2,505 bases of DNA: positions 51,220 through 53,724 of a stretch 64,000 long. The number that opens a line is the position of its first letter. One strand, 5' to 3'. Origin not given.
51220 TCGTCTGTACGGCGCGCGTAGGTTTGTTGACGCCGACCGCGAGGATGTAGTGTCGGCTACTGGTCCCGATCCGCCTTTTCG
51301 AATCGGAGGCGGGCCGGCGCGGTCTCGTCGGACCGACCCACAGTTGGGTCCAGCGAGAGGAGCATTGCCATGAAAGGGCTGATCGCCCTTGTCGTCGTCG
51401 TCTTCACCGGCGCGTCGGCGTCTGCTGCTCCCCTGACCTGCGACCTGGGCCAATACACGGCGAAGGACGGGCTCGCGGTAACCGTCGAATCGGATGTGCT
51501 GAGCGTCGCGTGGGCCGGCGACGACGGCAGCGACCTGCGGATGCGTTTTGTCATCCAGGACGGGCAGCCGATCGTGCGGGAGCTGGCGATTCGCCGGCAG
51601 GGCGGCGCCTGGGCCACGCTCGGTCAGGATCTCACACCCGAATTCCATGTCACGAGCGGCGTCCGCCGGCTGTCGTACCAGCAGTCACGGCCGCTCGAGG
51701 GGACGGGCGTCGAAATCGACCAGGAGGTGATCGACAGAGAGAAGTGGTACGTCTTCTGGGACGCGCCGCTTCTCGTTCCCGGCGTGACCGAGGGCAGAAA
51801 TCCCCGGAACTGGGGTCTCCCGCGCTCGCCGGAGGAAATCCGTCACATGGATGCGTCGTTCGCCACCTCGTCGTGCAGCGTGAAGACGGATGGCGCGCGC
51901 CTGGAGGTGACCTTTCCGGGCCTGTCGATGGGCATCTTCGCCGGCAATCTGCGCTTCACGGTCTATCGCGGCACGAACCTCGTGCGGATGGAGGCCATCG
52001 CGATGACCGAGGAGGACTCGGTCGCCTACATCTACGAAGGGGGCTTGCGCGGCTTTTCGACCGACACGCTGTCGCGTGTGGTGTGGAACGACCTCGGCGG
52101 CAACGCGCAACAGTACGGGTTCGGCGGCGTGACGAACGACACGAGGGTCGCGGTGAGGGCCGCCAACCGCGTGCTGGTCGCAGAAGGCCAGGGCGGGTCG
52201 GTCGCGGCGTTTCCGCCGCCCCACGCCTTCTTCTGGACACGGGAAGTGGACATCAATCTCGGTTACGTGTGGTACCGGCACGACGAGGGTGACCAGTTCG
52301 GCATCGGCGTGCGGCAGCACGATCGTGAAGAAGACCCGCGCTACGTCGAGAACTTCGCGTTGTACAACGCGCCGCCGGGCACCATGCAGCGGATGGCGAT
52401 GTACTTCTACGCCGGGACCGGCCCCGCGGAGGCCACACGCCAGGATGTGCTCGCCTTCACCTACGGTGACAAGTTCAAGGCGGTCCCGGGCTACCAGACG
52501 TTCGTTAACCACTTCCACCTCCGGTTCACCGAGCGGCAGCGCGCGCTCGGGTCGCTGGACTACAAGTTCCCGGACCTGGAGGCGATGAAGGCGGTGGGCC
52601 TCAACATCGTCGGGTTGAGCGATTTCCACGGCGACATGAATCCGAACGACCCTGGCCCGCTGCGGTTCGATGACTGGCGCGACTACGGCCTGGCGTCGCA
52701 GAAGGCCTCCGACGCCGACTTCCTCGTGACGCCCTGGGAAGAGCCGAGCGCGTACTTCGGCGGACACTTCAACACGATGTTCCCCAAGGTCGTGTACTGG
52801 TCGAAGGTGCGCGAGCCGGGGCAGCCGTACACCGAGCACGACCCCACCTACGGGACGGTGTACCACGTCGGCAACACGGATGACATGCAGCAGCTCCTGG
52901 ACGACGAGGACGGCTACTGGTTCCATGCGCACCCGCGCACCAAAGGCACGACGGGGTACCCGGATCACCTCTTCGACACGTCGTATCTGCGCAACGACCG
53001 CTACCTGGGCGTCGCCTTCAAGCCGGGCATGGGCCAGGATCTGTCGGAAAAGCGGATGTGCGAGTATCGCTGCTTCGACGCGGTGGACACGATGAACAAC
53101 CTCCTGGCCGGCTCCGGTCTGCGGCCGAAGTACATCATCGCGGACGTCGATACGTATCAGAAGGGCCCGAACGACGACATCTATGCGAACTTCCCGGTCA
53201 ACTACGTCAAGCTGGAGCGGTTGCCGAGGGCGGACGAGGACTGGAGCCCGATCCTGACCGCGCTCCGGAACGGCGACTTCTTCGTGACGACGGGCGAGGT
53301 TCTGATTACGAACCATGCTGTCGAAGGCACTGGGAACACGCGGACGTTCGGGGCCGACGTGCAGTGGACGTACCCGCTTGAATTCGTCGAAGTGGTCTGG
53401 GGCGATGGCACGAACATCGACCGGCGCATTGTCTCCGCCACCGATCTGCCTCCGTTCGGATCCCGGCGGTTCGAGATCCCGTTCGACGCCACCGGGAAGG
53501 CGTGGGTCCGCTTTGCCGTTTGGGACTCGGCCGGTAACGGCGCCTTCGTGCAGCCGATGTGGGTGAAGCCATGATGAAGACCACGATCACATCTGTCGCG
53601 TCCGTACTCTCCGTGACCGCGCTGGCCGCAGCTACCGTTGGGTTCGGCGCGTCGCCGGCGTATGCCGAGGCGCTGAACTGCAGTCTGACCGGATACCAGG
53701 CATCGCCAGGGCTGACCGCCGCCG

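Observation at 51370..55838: Tandem, translationally coupled paralogues of an unknown ~740-aa secreted protein in a TonB-receptor/PhoD locus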

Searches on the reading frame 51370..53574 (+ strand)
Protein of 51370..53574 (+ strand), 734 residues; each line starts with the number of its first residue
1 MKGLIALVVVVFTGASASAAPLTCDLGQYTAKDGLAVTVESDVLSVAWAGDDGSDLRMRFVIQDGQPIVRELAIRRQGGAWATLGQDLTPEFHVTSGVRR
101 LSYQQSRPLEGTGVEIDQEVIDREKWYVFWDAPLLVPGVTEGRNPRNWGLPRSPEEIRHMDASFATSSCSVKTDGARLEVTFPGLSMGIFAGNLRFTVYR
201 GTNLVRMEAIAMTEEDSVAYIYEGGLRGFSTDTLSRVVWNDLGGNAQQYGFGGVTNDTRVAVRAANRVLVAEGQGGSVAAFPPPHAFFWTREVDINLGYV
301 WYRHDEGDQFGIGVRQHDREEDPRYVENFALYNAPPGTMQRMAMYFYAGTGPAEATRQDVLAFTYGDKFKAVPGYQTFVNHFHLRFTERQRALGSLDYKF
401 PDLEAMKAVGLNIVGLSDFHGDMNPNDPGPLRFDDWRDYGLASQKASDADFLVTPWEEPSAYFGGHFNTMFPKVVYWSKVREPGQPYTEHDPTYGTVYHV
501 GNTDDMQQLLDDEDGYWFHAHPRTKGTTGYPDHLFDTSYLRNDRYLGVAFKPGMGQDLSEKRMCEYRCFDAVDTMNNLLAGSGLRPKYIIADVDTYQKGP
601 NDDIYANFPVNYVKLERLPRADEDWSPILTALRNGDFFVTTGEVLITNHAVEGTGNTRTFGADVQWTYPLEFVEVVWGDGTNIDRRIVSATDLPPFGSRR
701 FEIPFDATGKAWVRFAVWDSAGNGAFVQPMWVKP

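Call 4: search_protein_families(library=pfam, proteins=[window:51370-53571:+], max_evalue=1)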
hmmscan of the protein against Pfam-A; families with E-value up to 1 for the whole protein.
window:51370-53571:+ (734 aa): 0 families

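Call 5: search_protein_families(library=ncbifam, proteins=[window:51370-53571:+], max_evalue=1)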
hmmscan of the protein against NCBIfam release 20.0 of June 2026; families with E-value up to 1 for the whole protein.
window:51370-53571:+ (734 aa): 1 family
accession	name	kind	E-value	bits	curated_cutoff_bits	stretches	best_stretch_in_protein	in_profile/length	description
NF038032.1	CehA_McbA_metalo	domain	9.8e-07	28.5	80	1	588-733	171-315/315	CehA/McbA family metallohydrolase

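Call 6: find_homologous_proteins(query=window:51370-53571:+)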
Query window:51370-53571:+ (734 aa): 2305 proteins with E <= 0.001 among 8000 candidates; the best 120 are listed.
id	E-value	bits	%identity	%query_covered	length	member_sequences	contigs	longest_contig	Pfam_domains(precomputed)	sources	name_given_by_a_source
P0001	0.0e+0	1634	94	100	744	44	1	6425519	-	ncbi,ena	-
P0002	0.0e+0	1504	86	100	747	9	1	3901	-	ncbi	-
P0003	0.0e+0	1482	83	100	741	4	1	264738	-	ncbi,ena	-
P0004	0.0e+0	1479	83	100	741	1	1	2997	-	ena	-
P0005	0.0e+0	1471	82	100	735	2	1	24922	-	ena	-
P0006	0.0e+0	1460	83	100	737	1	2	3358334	-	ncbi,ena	-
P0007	0.0e+0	1270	94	78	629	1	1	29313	-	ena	-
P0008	0.0e+0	1251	70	100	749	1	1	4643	-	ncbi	-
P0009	0.0e+0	1222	71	97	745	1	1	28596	-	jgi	jgi:hypothetical protein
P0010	0.0e+0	1209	69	99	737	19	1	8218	-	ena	-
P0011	0.0e+0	1202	68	100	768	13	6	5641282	-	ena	-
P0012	0.0e+0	1200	68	100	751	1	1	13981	-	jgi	-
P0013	0.0e+0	1199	68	100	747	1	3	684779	-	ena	-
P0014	0.0e+0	1198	69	97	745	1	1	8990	-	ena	-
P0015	0.0e+0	1196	69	97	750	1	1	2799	-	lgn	-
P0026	0.0e+0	1178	68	97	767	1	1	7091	-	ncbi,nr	ncbi:MAG: hypothetical protein HYZ58_15820 [Acidobacteria bacterium]|nr:hypothetical protein [Acidob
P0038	0.0e+0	1171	68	98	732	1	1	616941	-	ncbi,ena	-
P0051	0.0e+0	1160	66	100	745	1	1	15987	-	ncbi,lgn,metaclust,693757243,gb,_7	metaclust:\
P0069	0.0e+0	1152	64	98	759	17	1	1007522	-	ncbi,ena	-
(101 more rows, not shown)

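Call 7: search_solved_structures(query=window:51370-53571:+, max_evalue=10, show_alignments=2)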
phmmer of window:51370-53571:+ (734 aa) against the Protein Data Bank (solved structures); distinct sequences matched with E-value up to 10: 1.
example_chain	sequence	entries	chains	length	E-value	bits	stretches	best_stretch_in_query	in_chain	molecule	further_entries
1xoc_A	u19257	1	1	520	0.71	11.2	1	274-314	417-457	Oligopeptide-binding protein appA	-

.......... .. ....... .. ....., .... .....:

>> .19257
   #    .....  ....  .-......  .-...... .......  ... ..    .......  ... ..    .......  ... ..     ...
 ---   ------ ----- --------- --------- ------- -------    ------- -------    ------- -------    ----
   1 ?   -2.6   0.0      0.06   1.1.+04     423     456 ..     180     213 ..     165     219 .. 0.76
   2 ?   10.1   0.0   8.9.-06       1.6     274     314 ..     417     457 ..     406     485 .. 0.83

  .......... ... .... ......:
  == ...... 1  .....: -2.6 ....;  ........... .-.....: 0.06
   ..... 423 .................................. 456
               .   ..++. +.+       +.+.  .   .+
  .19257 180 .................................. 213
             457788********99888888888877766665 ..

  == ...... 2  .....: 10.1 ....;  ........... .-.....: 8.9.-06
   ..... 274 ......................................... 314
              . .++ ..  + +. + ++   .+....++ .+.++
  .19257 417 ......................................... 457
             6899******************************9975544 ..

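Call 12: search_solved_structures(query=A1, max_evalue=10, show_alignments=3)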
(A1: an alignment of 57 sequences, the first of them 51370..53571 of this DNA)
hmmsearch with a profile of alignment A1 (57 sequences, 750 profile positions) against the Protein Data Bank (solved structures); distinct sequences matched with E-value up to 10: 0.

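Call 19: find_encoding_contigs(protein=P0001, flank=10000, max_places=3)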
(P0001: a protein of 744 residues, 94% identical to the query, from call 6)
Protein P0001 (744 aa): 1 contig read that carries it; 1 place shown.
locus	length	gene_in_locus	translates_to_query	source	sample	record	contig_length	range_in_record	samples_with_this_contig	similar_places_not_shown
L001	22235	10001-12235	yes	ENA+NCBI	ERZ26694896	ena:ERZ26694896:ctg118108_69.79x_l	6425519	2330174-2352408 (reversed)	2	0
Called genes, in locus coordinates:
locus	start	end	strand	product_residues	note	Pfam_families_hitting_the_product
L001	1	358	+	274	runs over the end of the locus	PF00800:PDT, PF01842:ACT (faint)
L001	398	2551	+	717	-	PF03190:Thioredox_DsbH, PF13899:Thioredoxin_7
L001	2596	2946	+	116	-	-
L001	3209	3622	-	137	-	PF08570:DUF1761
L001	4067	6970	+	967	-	PF13620:CarboxypepD_reg, PF13715:CarbopepD_reg_2 (faint), PF25183:OMP_b-brl_4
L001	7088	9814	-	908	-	PF00561:Abhydrolase_1, PF12146:Hydrolase_4, PF12697:Abhydrolase_6, PF26099:DUF8034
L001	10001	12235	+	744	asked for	-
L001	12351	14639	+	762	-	-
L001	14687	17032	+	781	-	-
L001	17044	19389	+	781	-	-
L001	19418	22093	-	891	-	PF19501:PcRGLX_1st (weak), PF21345:PcRGLX_2nd, PF21346:PcRGLX_3rd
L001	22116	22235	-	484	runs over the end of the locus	PF00206:Lyase_1, PF14698:ASL_C2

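Call 20: find_encoding_contigs(protein=P0006, flank=10000, max_places=3)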
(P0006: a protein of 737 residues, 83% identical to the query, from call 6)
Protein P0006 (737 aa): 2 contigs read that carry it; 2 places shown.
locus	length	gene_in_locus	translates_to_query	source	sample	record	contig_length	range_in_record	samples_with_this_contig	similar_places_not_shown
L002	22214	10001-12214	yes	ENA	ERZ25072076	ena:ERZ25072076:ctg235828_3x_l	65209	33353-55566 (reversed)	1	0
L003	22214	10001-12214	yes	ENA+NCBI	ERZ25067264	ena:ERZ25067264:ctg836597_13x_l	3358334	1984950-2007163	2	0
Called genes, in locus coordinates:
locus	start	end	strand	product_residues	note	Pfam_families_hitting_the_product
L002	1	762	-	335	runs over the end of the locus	PF03480:DctP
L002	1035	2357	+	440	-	PF01244:Peptidase_M19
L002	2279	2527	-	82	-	-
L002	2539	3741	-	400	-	PF02515:CoA_transf_3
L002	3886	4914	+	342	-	PF08100:Dimerisation, PF00891:Methyltransf_2, PF08242:Methyltransf_12 (weak)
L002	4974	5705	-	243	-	PF09423:PhoD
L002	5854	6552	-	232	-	PF16655:PhoD_N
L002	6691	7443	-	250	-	PF04338:DUF481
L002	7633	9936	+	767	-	PF01425:Amidase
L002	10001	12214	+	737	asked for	-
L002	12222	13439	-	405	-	PF07690:MFS_1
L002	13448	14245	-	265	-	PF03328:HpcH_HpaI (weak)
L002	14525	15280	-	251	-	PF00155:Aminotran_1_2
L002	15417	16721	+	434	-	PF13546:DDE_5, PF01609:DDE_Tnp_1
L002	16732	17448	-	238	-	PF00702:Hydrolase, PF13419:HAD_2, PF13242:Hydrolase_like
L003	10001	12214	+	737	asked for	-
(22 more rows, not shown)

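Call 21: predict_structure(alignment_id=A1)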
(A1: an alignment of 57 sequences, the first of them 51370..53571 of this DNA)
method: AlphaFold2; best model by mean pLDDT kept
length: 734 residues; sequences in the alignment: 57
mean_pLDDT: 87.6   pTM: 0.90
mean pLDDT of the five models: 87.6, 86.6, 86.0, 85.6, 84.6
residues with pLDDT >= 90: 470; 70-90: 188; 50-70: 49; < 50: 27
segments of 3 or more residues with pLDDT < 50: 1-17, 287-296
pLDDT, mean of each block of 10 residues (from residue 1): 45 44 93 95 96 96 97 94 97 93 86 89 84 70 72 89 96 98 97 98 97 93 95 96 90 91 91 96 63 59 95 86 71 90 95 96 92 94 82 85 87 82 66 89 93 90 86 92 93 95 95 95 79 87 93 70 74 92 93 68 64 95 94 96 94 90 97 94 94 97 93 94 92 83
secondary structure, 60 per line:
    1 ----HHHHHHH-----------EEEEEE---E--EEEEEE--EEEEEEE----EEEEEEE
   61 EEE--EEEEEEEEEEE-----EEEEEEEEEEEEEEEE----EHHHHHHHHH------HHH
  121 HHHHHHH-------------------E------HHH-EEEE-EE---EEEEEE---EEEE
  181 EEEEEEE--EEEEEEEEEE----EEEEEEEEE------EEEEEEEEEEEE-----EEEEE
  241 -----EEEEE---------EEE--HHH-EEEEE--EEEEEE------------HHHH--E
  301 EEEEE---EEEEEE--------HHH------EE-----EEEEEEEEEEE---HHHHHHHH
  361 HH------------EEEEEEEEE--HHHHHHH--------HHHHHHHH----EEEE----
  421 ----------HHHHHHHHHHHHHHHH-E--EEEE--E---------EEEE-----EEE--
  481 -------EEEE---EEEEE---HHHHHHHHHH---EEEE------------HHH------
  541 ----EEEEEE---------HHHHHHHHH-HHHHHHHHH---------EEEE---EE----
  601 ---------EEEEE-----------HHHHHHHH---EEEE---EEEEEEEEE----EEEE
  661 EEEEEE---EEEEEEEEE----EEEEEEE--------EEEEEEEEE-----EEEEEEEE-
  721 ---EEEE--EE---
elements in order (helices of 4 or more, strands of 3 or more residues): H5-11 E23-28 E35-40 E43-49 E54-63 E66-76 E82-97 H103-111 H118-127 E158-161 E168-173 E177-187 E190-199 E204-212 E219-230 E236-240 E246-250 E260-262 E269-273 E276-281 H294-297 E300-305 E309-314 E339-349 H353-362 E375-383 H386-392 H401-408 E413-416 H431-446 E451-454 E467-470 E476-478 E488-491 E495-499 H503-512 E516-519 E545-550 H560-568 H570-578 E588-591 E610-614 H626-633 E637-640 E644-652 E657-666 E670-678 E683-689 E698-706 E712-719 E724-727

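Call 23: fold_search(model_id=the predicted structure, library=pdb)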
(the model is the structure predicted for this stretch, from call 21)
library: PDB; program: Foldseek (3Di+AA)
matches with E <= 10: 1233; with E <= 0.001: 81
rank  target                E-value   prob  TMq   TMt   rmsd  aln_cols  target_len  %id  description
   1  6jhp_A                4.4e-09  1.00  0.26  0.27  21.4       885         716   10  Crystal structure of the glycoside hydrolase family 36 alpha-galactosidase from Paecilomyces thermophila (released 2020-05-20)
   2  4fnp_A                7.9e-09  1.00  0.26  0.26  21.8       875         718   10  Crystal structure of GH36 alpha-galactosidase AgaA A355E from Geobacillus stearothermophilus (released 2012-10-03)
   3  5a55                  3.6e-07  1.00  0.25  0.18  21.5       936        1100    7  The native structure of GH101 from Streptococcus pneumoniae TIGR4 (released 2015-09-02)
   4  8jd7_A                4.0e-07  1.00  0.22  0.29  14.3       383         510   10  endo-1,3-fucanase GH174A (released 2024-05-15)
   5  5xqg_F                5.9e-07  1.00  0.25  0.21  14.2       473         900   11  Crystal structure of a PL 26 exo-rhamnogalacturonan lyase from Penicillium chrysogenum complexed with unsaturated gala (released 2018-03-21)
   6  5xqg_D                7.3e-07  1.00  0.24  0.21  11.8       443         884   11  Crystal structure of a PL 26 exo-rhamnogalacturonan lyase from Penicillium chrysogenum complexed with unsaturated gala (released 2018-03-21)
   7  5xqj_E                1.1e-06  1.00  0.25  0.21  14.1       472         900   11  Crystal structure of a PL 26 exo-rhamnogalacturonan lyase from Penicillium chrysogenum complexed with unsaturated gala (released 2018-04-04)
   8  5xq3_A                1.2e-06  1.00  0.25  0.20  13.9       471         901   11  Crystal structure of a PL 26 exo-rhamnogalacturonan lyase from Penicillium chrysogenum (released 2018-03-21)
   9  6sd0_A                1.2e-06  1.00  0.21  0.15  13.6       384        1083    9  Structure of beta-galactosidase from Thermotoga maritima. (released 2020-01-15)
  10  5xqg_E                1.9e-06  1.00  0.25  0.21  14.3       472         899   11  Crystal structure of a PL 26 exo-rhamnogalacturonan lyase from Penicillium chrysogenum complexed with unsaturated gala (released 2018-03-21)
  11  7ufr_A                3.1e-06  1.00  0.20  0.15  11.3       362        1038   11  Cryo-EM Structure of Bl_Man38A at 2.7 A (released 2022-11-16)
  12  5mg3_C                3.7e-06  1.00  0.21  0.32  10.7       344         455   11  EM fitted model of bacterial holo-translocon (released 2016-12-28)
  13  5xqj_G                4.1e-06  1.00  0.24  0.20  11.9       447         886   12  Crystal structure of a PL 26 exo-rhamnogalacturonan lyase from Penicillium chrysogenum complexed with unsaturated gala (released 2018-04-04)
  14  5xqg_C                5.4e-06  1.00  0.24  0.21  11.6       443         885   11  Crystal structure of a PL 26 exo-rhamnogalacturonan lyase from Penicillium chrysogenum complexed with unsaturated gala (released 2018-03-21)
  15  3blc_A                5.4e-06  1.00  0.22  0.49  10.5       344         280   11  Crystal structure of the periplasmic domain of the Escherichia Coli YIDC (released 2007-12-25)
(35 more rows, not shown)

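Call 24: search_protein_representatives(protein=window:51370-53571:+)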
Query: 734 residues. Proteins with E-value up to 0.001 (for the whole library): 1920; up to 1e-10: 1235; up to 1e-30: 378. The best 150 are listed.
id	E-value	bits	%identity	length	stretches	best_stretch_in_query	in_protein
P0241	5.2e-267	904.6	56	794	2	146-734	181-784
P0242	2.3e-254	862.8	54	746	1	10-733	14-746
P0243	5.3e-228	775.6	51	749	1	7-730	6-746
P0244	1.3e-222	757.7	49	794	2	6-426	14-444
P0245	9.7e-185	632.5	50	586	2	460-732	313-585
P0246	5.8e-182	623.3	45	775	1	10-730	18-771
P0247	3.1e-176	604.4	42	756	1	6-734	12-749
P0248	1.1e-175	602.5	43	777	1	15-730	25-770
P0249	2.4e-168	578.3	47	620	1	12-586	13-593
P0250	4.3e-167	574.1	39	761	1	16-730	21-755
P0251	6.3e-162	557.1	67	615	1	386-732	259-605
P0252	4.2e-157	541.1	72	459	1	323-640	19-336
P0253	1.3e-154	532.9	65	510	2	1-322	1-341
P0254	9.3e-141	487.1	45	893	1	12-558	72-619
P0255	2.0e-137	476.1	40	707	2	153-730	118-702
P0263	6.2e-112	391.8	38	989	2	135-733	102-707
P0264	7.0e-112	391.6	38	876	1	155-734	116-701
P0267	1.0e-109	384.4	37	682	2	161-730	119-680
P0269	8.4e-108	378.1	38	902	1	151-731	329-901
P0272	5.3e-105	368.8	35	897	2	151-732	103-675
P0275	8.7e-101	354.9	36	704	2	166-733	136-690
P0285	1.4e-90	321.2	38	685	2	176-731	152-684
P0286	1.8e-90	320.8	34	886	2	170-733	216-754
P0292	1.2e-86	308.1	35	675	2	158-732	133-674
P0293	1.2e-85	304.9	36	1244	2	172-732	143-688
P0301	1.4e-81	291.3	33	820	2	165-733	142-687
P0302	1.6e-80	287.9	34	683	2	161-733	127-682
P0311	7.8e-77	275.7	33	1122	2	170-734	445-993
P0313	1.2e-76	275.1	32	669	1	46-732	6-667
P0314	3.7e-76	273.5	34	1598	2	175-732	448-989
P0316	1.0e-75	272.0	34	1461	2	166-732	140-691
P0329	1.8e-70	254.7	33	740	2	162-732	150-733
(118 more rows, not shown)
